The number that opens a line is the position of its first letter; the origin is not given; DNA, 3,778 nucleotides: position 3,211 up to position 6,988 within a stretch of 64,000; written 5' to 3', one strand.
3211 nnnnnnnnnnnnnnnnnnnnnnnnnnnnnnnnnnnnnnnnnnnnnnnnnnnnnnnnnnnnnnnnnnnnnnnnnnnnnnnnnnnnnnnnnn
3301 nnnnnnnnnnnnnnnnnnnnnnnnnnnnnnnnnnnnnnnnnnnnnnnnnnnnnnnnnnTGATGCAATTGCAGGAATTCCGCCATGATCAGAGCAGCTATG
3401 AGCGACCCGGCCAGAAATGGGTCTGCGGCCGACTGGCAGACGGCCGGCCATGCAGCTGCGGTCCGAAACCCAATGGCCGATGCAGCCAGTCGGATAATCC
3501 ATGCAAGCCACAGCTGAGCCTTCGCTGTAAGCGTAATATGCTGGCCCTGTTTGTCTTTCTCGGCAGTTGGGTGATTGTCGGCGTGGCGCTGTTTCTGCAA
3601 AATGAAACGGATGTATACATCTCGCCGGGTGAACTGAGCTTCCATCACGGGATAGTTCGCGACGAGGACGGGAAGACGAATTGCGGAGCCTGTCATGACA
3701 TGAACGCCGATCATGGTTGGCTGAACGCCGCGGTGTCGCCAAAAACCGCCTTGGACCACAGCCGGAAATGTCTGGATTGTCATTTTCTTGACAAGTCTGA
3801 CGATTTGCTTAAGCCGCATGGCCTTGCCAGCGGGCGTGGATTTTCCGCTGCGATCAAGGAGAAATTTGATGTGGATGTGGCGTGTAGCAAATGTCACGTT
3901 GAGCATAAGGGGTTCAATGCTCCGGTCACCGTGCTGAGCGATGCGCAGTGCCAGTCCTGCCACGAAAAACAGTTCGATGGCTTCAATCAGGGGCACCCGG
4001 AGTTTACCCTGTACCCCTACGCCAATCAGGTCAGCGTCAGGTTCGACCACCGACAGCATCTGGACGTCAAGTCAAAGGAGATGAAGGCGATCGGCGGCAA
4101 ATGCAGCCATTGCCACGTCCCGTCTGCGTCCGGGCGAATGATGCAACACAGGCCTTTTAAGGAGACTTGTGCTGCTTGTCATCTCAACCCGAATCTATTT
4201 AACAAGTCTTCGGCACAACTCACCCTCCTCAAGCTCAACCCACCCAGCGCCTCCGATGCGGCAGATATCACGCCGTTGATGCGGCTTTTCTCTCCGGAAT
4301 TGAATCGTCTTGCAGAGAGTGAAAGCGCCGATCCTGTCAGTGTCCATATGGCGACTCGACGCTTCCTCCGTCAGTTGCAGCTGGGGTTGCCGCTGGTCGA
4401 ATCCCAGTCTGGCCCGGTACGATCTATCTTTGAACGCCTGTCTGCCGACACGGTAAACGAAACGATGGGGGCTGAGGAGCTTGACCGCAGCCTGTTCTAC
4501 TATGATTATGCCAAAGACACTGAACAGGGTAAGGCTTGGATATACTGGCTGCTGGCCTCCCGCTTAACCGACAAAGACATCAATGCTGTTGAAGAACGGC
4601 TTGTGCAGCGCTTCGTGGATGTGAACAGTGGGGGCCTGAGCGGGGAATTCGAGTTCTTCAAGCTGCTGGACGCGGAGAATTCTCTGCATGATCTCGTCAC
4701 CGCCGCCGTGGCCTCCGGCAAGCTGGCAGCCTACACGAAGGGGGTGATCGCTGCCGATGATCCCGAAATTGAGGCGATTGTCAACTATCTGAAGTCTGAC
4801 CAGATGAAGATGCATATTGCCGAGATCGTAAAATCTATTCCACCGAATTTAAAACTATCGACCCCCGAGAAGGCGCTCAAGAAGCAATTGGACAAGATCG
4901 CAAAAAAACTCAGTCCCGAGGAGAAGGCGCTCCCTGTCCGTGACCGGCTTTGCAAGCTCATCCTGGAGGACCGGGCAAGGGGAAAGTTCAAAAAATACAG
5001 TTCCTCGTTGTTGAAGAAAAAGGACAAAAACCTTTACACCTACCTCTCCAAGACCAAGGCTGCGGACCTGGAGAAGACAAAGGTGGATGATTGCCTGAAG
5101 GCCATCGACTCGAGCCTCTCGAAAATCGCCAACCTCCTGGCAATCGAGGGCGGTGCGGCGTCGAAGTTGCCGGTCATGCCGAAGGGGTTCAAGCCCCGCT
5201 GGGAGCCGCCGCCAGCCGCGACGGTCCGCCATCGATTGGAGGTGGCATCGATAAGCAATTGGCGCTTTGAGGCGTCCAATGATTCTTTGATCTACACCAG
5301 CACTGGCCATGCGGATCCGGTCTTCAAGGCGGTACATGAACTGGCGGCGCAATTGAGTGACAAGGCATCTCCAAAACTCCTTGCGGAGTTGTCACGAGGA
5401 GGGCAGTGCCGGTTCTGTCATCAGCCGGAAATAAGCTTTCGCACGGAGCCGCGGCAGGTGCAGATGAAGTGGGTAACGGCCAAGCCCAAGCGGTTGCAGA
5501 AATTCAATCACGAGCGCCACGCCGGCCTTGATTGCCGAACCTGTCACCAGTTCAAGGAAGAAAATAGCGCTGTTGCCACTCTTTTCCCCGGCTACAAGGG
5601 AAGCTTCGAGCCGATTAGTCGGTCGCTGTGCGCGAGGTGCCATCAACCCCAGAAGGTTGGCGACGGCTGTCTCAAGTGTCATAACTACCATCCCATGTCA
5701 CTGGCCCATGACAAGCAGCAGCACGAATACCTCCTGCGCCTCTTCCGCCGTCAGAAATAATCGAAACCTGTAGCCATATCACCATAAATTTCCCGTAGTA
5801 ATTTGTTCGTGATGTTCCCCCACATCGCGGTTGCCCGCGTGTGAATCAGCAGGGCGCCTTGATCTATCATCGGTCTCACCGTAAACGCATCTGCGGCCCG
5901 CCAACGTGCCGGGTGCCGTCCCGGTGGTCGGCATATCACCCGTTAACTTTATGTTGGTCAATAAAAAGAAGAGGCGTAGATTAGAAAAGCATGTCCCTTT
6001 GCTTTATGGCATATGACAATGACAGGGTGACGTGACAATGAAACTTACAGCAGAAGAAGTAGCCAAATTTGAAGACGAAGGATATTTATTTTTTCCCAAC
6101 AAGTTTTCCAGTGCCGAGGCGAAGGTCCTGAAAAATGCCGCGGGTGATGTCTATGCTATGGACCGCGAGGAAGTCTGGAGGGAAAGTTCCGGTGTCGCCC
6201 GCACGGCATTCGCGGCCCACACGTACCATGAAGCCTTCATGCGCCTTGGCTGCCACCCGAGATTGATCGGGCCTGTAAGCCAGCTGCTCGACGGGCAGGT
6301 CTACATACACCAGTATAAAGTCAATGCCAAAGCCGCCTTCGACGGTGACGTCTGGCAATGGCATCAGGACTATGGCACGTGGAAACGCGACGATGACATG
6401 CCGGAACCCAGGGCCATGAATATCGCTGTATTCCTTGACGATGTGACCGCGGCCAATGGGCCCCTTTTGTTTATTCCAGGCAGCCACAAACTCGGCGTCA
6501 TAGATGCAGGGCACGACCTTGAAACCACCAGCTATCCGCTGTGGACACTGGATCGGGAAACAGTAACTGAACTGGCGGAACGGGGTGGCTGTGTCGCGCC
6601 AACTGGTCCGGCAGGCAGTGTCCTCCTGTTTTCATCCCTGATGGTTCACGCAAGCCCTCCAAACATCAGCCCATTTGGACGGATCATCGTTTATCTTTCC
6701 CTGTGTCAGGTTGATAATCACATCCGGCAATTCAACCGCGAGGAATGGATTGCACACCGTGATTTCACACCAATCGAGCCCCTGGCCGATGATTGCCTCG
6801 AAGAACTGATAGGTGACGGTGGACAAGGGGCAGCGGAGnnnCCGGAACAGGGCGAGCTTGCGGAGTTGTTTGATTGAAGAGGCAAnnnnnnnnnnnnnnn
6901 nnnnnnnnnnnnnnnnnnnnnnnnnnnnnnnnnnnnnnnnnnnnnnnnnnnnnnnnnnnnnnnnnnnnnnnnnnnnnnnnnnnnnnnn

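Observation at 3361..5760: Decaheme cytochrome with a cytosolic Cys-rich tail and a ~400-aa Lys-rich haem-free insert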

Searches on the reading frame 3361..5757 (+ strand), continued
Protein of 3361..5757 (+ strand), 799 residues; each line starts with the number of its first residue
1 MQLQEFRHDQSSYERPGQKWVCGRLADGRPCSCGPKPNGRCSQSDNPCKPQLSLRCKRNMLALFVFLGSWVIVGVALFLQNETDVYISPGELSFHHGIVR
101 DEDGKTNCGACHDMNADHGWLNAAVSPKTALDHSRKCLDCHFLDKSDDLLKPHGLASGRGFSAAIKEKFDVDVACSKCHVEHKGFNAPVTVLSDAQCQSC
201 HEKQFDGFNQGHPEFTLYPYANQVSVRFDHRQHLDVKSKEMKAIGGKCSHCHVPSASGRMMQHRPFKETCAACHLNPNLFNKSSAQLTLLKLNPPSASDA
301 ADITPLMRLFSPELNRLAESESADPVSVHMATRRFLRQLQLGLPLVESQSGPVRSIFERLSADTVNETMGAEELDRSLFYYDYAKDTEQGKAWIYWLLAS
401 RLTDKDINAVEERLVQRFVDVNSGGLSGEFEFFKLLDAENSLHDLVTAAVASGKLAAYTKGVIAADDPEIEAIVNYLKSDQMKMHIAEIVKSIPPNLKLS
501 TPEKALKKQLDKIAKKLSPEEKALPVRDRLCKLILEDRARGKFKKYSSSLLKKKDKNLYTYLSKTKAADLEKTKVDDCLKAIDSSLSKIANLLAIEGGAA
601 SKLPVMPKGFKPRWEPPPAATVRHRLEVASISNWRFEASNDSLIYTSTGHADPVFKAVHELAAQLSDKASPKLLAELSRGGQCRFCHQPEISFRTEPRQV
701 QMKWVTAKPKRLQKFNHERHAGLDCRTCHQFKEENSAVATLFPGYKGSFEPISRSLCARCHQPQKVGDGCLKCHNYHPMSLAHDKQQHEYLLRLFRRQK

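Call 45: predict_structure(alignment_id=A1)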
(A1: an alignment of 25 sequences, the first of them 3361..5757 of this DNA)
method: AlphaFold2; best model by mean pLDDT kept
length: 799 residues; sequences in the alignment: 25
mean_pLDDT: 50.2   pTM: 0.36
mean pLDDT of the five models: 50.2, 49.8, 48.9, 48.4, 47.6
residues with pLDDT >= 90: 0; 70-90: 60; 50-70: 280; < 50: 459
segments of 3 or more residues with pLDDT < 50: 1-9, 81-106, 111-192, 206-226, 273-284, 295-298, 340-416, 418-443, 445-453, 476-531, 541-556, 567-579, 581-631, 694-696, 705-714, 735-738, 741-745, 774-788
pLDDT, mean of each block of 10 residues (from residue 1): 44 65 74 76 77 80 82 69 42 42 47 46 45 45 46 41 32 42 41 52 46 41 44 59 62 56 56 46 57 52 67 72 63 58 41 35 35 37 40 40 39 47 41 35 46 50 54 48 39 37 39 44 44 51 44 46 51 45 42 35 33 38 40 56 61 64 63 61 54 53 50 54 61 51 50 57 57 45 43 53
secondary structure, 60 per line:
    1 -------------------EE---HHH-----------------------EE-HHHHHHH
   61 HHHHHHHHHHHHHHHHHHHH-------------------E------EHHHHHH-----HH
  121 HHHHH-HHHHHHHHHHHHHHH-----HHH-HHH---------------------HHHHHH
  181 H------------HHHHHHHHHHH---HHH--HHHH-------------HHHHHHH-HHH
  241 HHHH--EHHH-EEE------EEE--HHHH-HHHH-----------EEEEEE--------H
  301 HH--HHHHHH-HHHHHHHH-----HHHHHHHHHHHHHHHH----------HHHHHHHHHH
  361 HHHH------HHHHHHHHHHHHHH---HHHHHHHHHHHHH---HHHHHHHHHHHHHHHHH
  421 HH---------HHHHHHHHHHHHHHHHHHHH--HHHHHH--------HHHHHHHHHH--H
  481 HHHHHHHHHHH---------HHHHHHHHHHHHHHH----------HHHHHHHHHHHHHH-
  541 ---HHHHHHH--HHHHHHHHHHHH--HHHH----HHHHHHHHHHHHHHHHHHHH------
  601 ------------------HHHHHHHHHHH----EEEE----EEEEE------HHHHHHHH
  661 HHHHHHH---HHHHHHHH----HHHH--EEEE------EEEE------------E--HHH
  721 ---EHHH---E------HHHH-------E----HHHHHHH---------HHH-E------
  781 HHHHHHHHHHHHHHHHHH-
elements in order (helices of 4 or more, strands of 3 or more residues): H54-80 H108-113 H119-125 H127-141 H175-181 H194-204 H213-216 H230-236 H238-244 E252-254 E261-263 H266-269 H271-274 E286-291 H305-310 H312-319 H325-340 H351-364 H371-384 H388-400 H404-422 H432-451 H454-459 H468-477 H480-491 H501-515 H526-539 H544-550 H553-564 H567-570 H575-594 H619-629 E634-637 E642-646 H653-667 H671-678 H683-686 E689-692 E699-702 H738-741 H754-760 H781-798

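Call 79: search_protein_families(library=pfam, proteins=[L065:4059-5864:+, L065:5864-7282:+, L065:7381-7857:+, L065:7932-9023:+, L065:8906-9838:+, L065:12032-14431:+, L065:2034-2591:+, L065:1375-1869:+], max_evalue=0.01)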
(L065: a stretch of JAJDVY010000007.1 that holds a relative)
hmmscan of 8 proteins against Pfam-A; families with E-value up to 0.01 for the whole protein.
L065:4059-5864:+ (602 aa): 5 families
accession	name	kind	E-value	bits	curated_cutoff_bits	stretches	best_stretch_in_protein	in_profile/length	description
PF13435.11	Cytochrome_C554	-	1.7e-08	35.7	20.8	1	62-143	1-83/84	Cytochrome c554 and c-prime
PF14537.11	Cytochrom_c3_2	-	2e-06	28.6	25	0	62-146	8-67/79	Cytochrome c3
PF22113.1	Mtrc-MtrF_II-IV_dom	-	1.1e-05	25.5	30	0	107-253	9-129/176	Outer membrane cytochrome MtrC/MtrF-like, domains II/IV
PF14522.11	Cytochrome_C7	-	7.1e-05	23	24.8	0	135-251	12-66/67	Cytochrome c7 and related cytochrome c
PF03264.19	Cytochrom_NNT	-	0.00019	21.7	24.1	0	96-144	117-165/174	NapC/NirT cytochrome c family, N-terminal region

L065:5864-7282:+ (473 aa): 0 families

L065:7381-7857:+ (159 aa): 1 family
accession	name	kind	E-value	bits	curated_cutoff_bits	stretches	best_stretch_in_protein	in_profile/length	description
PF00111.32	Fer2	-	3.1e-07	30.7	21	1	96-148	17-73/77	2Fe-2S iron-sulfur cluster binding domain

L065:7932-9023:+ (364 aa): 3 families
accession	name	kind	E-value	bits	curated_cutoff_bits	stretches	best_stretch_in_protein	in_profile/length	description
PF13435.11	Cytochrome_C554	-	3.2e-16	60.5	20.8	1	47-122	1-84/84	Cytochrome c554 and c-prime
PF22113.1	Mtrc-MtrF_II-IV_dom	-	2.5e-05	24.3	30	2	89-187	3-97/176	Outer membrane cytochrome MtrC/MtrF-like, domains II/IV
PF14522.11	Cytochrome_C7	-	0.00059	20.1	24.8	0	46-121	14-66/67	Cytochrome c7 and related cytochrome c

L065:8906-9838:+ (311 aa): 0 families

L065:12032-14431:+ (800 aa): 6 families
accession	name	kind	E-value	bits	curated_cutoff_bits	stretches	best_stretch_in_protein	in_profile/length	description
PF00122.25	E1-E2_ATPase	-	6.7e-58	195.6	28.1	1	282-462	2-180/181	E1-E2 ATPase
PF00702.32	Hydrolase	-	1.8e-34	120.2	26.4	1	482-700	4-191/191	haloacid dehalogenase-like hydrolase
PF19335.5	HMBD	-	7.2e-11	42.3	23.6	1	96-122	2-28/28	Heavy metal binding domain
PF04945.19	YHS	-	8.4e-11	42.1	30.3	1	34-78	2-45/47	YHS domain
PF08282.18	Hydrolase_3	-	2.8e-06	27.7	20.9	1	670-720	193-243/255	haloacid dehalogenase-like hydrolase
PF12710.13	HAD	-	0.00049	21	27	1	622-696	86-188/189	haloacid dehalogenase-like hydrolase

L065:2034-2591:+ (186 aa): 4 families
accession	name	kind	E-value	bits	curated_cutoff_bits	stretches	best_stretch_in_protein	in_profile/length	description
PF06941.18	NT5C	-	5.8e-16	59.3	24.8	1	6-174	5-170/180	5' nucleotidase, deoxy (Pyrimidine), cytosolic type C protein (NT5C)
PF24694.1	LNS2_PITM1-3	-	7.1e-05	23.3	27.7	1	77-119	29-72/124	PITM 1-3, LNS2 domain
PF00702.32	Hydrolase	-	0.0021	18.9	26.4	0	6-98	5-129/191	haloacid dehalogenase-like hydrolase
PF11019.14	DUF2608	-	0.0066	16.4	22.6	0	73-119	86-133/244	Protein of unknown function (DUF2608)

L065:1375-1869:+ (165 aa): 0 families

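Call 83: find_encoding_contigs(protein=P0016, flank=6000, max_places=1)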
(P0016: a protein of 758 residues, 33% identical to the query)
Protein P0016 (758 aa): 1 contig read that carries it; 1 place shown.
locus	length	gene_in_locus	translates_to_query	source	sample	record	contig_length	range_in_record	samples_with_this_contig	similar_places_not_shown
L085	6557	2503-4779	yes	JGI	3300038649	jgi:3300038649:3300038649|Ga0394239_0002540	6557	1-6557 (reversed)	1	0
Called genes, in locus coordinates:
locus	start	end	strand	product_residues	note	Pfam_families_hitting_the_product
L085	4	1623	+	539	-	PF00027:cNMP_binding, PF12797:Fer4_2 (faint), PF13237:Fer4_10 (faint), PF13247:Fer4_11, PF00037:Fer4 (weak), PF12837:Fer4_6 (weak), PF12838:Fer4_7 (weak), PF13187:Fer4_9 (weak), +1 more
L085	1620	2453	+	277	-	-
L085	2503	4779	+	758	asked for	PF22113:Mtrc-MtrF_II-IV_dom (faint), PF09699:Paired_CXXCH_1 (faint), PF14522:Cytochrome_C7 (faint)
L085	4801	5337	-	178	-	-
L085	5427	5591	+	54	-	-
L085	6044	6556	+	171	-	?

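Call 84: find_encoding_contigs(protein=P0024, flank=8000, max_places=1)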
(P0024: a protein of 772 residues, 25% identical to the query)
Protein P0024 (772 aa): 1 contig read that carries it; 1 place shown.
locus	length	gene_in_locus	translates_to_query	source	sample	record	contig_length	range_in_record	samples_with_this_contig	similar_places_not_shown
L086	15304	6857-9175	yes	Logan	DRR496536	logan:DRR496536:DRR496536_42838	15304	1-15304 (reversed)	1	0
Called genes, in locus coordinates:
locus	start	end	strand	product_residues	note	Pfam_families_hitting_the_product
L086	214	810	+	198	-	-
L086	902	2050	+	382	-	PF00266:Aminotran_5, PF01212:Beta_elim_lyase (weak), PF00155:Aminotran_1_2 (weak)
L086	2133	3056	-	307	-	PF07063:HGLS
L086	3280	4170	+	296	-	PF20360:DUF6655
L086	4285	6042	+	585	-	PF00027:cNMP_binding (weak), PF00037:Fer4 (faint), PF12797:Fer4_2 (faint), PF12837:Fer4_6 (faint), PF13237:Fer4_10 (faint), PF13247:Fer4_11, PF12838:Fer4_7, PF13187:Fer4_9 (weak)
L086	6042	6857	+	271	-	-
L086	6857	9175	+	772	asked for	PF14522:Cytochrome_C7 (faint), PF22113:Mtrc-MtrF_II-IV_dom (weak)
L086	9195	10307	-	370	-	-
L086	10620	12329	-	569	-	-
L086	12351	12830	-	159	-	-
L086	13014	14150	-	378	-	PF07963:N_methyl (weak), PF07596:SBP_bac_10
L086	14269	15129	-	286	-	PF00106:adh_short, PF13561:adh_short_C2, PF00106:adh_short (weak)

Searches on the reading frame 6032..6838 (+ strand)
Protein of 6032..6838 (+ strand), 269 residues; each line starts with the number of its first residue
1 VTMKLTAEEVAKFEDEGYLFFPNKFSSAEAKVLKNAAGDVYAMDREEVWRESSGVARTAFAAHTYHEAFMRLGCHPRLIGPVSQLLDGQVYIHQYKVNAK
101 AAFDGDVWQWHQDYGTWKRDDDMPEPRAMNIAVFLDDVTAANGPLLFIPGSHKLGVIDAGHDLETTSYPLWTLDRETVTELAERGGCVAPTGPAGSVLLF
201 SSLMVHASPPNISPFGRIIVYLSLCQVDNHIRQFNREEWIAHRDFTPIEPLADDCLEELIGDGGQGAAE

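Call 4: search_protein_families(library=pfam, proteins=[window:6032-6838:+], max_evalue=0.1)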
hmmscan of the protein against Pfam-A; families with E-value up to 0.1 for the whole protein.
window:6032-6838:+ (269 aa): 1 family
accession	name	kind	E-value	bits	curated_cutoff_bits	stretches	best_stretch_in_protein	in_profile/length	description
PF05721.19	PhyH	-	5.4e-30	105.7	22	1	13-217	1-211/213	Phytanoyl-CoA dioxygenase (PhyH)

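Call 5: search_protein_families(library=ncbifam, proteins=[window:6032-6838:+], max_evalue=0.1)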
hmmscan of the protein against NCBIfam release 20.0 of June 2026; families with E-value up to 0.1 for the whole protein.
window:6032-6838:+ (269 aa): 4 families
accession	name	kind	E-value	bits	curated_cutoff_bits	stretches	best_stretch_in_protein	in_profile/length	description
TIGR02408.1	ectoine_ThpD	equivalog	3.7e-41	141.3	336.5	1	4-248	16-276/277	ectoine hydroxylase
NF052437.1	MPhHdxlPhnYGIM8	equivalog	9.6e-10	38.3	500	1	1-229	1-218/260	methylphosphonate hydroxylase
TIGR01762.1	chlorin-enz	subfamily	1.2e-07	31.3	226.3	1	4-159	2-164/288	chlorinating enzyme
NF038082.1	phiSA1p31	domain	0.00056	20.3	30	1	104-145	15-57/60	phiSA1p31-related protein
